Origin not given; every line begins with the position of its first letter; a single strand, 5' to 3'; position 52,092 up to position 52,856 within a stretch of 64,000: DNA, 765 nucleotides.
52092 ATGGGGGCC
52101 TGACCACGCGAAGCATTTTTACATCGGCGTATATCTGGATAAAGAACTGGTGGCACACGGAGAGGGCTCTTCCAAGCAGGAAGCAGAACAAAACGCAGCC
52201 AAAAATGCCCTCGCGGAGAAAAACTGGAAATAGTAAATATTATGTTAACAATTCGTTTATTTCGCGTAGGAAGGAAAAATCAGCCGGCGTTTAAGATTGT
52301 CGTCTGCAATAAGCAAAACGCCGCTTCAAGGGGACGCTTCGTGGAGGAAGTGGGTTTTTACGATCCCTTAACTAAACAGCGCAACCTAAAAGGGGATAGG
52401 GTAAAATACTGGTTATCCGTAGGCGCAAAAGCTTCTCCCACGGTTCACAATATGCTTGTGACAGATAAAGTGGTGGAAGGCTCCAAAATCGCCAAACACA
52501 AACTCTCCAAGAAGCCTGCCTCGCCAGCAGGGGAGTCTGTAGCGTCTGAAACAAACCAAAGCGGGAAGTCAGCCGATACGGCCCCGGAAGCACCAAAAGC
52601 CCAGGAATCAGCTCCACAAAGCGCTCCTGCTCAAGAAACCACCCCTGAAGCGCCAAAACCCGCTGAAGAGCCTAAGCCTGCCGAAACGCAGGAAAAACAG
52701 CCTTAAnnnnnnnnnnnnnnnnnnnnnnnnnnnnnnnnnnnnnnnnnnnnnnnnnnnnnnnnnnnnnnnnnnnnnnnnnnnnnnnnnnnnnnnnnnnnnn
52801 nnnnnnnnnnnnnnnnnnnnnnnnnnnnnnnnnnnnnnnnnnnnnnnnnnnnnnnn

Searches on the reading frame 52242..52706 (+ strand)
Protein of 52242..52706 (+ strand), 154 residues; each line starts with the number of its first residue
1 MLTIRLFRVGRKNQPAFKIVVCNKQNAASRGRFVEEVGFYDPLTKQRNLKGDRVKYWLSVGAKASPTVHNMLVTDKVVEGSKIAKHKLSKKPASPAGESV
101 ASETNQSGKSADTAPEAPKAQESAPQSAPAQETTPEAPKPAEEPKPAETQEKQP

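Call 14: search_protein_families(library=pfam, proteins=[window:52242-52706:+], max_evalue=0.1)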
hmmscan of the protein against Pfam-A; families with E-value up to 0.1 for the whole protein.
window:52242-52706:+ (154 aa): 1 family
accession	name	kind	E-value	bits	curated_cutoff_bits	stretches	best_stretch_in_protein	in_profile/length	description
PF00886.24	Ribosomal_S16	-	4.7e-18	65.3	27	1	8-65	1-62/62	Ribosomal protein S16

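Call 17: find_encoding_contigs(protein=window:52242-52706:+, flank=10000, max_places=8)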
Protein window:52242-52706:+ (154 aa): 3 contigs read that carry it; 2 places shown.
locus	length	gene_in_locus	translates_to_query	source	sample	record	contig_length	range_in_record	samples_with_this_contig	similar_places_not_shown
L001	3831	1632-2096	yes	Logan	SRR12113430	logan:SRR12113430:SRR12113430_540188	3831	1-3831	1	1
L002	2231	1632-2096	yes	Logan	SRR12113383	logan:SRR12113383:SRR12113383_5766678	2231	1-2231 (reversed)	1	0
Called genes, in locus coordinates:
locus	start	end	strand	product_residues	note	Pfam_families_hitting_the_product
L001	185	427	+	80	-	PF01783:Ribosomal_L32p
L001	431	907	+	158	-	PF01029:NusB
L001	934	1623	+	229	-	PF22935:RM44_endonuclase, PF14622:Ribonucleas_3_3, PF00636:Ribonuclease_3, PF00035:dsrm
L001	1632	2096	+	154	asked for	PF00886:Ribosomal_S16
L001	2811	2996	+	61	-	-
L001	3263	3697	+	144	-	-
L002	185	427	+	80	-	PF01783:Ribosomal_L32p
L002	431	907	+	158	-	PF01029:NusB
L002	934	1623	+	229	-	PF22935:RM44_endonuclase, PF14622:Ribonucleas_3_3, PF00636:Ribonuclease_3, PF00035:dsrm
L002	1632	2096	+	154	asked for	PF00886:Ribosomal_S16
